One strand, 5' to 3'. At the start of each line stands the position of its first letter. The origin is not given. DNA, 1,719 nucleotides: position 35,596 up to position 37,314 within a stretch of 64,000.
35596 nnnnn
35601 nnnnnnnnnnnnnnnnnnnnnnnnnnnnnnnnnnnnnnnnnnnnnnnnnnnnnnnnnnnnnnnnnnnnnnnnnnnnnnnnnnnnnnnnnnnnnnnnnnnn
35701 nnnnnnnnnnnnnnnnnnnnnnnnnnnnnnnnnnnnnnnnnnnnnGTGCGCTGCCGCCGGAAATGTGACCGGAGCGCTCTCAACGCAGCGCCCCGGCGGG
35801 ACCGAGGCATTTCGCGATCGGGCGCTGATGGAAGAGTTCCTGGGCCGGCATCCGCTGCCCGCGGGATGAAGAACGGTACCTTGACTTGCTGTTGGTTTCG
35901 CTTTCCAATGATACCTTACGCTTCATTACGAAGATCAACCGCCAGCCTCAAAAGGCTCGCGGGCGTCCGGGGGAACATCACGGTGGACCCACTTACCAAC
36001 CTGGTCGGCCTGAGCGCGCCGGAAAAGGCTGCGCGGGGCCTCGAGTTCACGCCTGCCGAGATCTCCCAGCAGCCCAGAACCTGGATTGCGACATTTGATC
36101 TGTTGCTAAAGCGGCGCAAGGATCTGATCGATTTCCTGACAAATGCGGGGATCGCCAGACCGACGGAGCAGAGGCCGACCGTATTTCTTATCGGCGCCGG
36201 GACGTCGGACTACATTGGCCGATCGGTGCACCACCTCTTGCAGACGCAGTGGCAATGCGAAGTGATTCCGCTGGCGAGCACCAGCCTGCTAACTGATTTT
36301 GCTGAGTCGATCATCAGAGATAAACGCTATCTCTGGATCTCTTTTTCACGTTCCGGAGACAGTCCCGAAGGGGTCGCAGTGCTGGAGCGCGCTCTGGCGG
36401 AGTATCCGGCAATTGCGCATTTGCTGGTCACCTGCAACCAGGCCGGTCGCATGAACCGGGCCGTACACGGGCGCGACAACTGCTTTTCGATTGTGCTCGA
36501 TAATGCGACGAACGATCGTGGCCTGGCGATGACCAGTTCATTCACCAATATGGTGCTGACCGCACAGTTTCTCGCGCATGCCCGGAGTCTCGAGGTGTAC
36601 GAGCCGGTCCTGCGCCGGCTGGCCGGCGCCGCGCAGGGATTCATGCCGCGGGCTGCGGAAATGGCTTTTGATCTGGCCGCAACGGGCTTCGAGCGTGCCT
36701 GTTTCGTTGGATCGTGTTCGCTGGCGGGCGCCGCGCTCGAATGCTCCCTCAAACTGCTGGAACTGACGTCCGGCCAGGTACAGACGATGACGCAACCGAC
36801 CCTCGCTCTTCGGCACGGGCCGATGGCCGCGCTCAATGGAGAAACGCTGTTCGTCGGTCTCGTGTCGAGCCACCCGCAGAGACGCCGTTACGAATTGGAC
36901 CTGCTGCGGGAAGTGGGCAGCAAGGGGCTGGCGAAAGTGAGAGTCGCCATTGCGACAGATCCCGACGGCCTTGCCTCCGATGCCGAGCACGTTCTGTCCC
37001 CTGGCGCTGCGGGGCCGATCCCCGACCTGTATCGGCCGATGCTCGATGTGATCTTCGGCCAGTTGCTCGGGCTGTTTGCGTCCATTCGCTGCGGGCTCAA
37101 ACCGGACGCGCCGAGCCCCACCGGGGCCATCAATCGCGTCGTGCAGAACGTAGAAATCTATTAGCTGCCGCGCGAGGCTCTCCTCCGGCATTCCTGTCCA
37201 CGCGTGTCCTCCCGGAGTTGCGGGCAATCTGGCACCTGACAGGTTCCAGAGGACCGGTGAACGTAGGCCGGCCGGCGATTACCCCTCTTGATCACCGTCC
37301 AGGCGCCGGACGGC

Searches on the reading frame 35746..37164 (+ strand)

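Call 23: search_protein_families(library=pfam, proteins=[window:35746-37164:+], max_evalue=0.01)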
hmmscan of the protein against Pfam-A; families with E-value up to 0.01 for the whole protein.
window:35746-37164:+ (472 aa): 1 family
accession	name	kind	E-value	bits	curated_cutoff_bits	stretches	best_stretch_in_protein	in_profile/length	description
PF01380.27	SIS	-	3.1e-07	30.7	25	1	143-279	5-131/131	SIS domain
